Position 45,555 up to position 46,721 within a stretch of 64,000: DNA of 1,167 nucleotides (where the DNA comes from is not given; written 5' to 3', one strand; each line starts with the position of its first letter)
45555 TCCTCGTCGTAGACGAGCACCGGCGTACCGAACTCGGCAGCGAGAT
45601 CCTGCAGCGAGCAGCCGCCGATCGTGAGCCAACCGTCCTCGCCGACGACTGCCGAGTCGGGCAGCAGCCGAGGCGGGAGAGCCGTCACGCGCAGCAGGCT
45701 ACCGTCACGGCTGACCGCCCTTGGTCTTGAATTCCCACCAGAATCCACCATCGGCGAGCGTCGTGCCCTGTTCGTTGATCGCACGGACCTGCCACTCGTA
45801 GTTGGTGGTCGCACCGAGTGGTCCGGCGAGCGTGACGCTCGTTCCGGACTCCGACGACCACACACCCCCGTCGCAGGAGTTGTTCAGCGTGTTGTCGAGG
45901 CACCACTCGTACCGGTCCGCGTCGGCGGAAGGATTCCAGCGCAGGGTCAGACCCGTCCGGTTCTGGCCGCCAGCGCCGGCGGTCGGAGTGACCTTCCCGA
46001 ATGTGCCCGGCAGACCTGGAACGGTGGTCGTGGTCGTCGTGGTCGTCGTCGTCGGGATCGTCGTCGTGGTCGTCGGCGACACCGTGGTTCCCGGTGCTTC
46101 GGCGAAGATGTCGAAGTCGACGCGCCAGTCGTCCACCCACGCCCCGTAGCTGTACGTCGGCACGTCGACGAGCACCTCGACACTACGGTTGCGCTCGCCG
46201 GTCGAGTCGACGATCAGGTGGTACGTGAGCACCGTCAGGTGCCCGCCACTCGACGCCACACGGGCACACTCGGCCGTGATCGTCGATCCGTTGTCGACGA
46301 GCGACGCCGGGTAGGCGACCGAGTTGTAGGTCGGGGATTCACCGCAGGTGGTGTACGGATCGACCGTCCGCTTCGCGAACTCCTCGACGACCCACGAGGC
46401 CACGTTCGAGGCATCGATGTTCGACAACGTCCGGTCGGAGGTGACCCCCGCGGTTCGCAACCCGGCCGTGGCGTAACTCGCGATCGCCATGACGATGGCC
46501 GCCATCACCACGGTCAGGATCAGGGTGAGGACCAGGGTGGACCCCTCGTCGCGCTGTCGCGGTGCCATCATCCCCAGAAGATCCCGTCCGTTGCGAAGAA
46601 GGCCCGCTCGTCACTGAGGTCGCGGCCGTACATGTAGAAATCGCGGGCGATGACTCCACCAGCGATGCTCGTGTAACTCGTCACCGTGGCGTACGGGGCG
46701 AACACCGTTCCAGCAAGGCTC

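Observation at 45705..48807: Three translationally coupled prepilin-like genes inserted between argS and lysA, with no pilus machinery nearby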

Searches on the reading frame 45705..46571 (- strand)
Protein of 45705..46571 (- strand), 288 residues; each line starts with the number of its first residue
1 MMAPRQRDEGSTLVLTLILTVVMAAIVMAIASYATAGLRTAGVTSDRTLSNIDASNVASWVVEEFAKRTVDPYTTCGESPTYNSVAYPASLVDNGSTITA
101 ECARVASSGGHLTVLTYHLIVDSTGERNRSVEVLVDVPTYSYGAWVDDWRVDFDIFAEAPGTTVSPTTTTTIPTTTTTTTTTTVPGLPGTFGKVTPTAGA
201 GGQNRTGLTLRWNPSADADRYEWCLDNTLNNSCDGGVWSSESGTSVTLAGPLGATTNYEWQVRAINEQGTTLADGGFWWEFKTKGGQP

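Call 3: search_protein_families(library=pfam, proteins=[window:45705-46571:-], max_evalue=1)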
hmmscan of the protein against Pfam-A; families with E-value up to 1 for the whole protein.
window:45705-46571:- (288 aa): 2 families
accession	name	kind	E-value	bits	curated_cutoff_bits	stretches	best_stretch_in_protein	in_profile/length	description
PF00041.27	fn3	-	0.002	18.7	25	1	203-270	11-74/84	Fibronectin type III domain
PF25788.1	Ig_Rha78A_N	-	0.022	15.5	27.4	1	233-271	51-91/105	Rha78A-like, N-terminal immunoglobulin domain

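Call 4: search_protein_families(library=ncbifam, proteins=[window:45705-46571:-], max_evalue=1)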
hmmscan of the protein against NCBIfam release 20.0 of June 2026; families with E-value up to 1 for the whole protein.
window:45705-46571:- (288 aa): 0 families

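Call 5: find_encoding_contigs(protein=window:45705-46571:-, flank=10000, max_places=6)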
Protein window:45705-46571:- (288 aa): 3 contigs read that carry it; 3 places shown.
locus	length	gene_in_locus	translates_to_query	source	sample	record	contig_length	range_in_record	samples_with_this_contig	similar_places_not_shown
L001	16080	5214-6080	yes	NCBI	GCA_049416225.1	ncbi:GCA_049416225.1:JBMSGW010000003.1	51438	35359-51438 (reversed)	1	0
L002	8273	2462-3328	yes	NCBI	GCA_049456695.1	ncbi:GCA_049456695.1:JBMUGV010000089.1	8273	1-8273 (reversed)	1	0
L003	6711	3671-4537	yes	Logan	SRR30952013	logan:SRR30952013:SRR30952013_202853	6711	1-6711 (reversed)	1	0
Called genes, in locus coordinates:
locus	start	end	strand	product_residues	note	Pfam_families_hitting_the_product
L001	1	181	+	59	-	?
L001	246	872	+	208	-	-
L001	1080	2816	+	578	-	PF03485:Arg_tRNA_synt_N, PF00750:tRNA-synt_1d, PF05746:DALR_1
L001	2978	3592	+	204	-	-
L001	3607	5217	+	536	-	PF20597:pAdhesive_15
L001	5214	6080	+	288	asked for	-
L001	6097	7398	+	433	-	PF00278:Orn_DAP_Arg_deC, PF02784:Orn_Arg_deC_N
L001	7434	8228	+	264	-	PF01797:Y1_Tnp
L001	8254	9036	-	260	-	PF00378:ECH_1, PF16113:ECH_2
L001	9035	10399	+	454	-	PF03447:NAD_binding_3, PF00742:Homoserine_dh, PF01842:ACT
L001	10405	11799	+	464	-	PF14821:Thr_synth_N, PF00291:PALP, PF24857:THR4_C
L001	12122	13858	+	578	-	-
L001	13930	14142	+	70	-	PF01197:Ribosomal_L31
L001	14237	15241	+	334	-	-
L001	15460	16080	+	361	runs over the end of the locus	PF03462:PCRF, PF00472:RF-1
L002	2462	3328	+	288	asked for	-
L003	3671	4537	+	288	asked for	-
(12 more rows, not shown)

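Call 20: find_homologous_proteins(query=window:45705-46571:-, max_evalue=0.001)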
Query window:45705-46571:- (288 aa): 4 proteins with E <= 0.001 among 6456 candidates.
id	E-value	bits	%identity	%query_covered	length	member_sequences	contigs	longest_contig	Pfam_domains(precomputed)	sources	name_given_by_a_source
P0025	1.4e-186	637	100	100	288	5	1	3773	-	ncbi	ncbi:MAG: hypothetical protein ACO23O_10350 [Ilumatobacteraceae bacterium]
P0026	1.8e-34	137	38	87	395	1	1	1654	-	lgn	-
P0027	5.9e-20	90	41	36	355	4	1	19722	PF25788.3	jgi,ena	-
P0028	8.2e-12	63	48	19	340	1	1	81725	-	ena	-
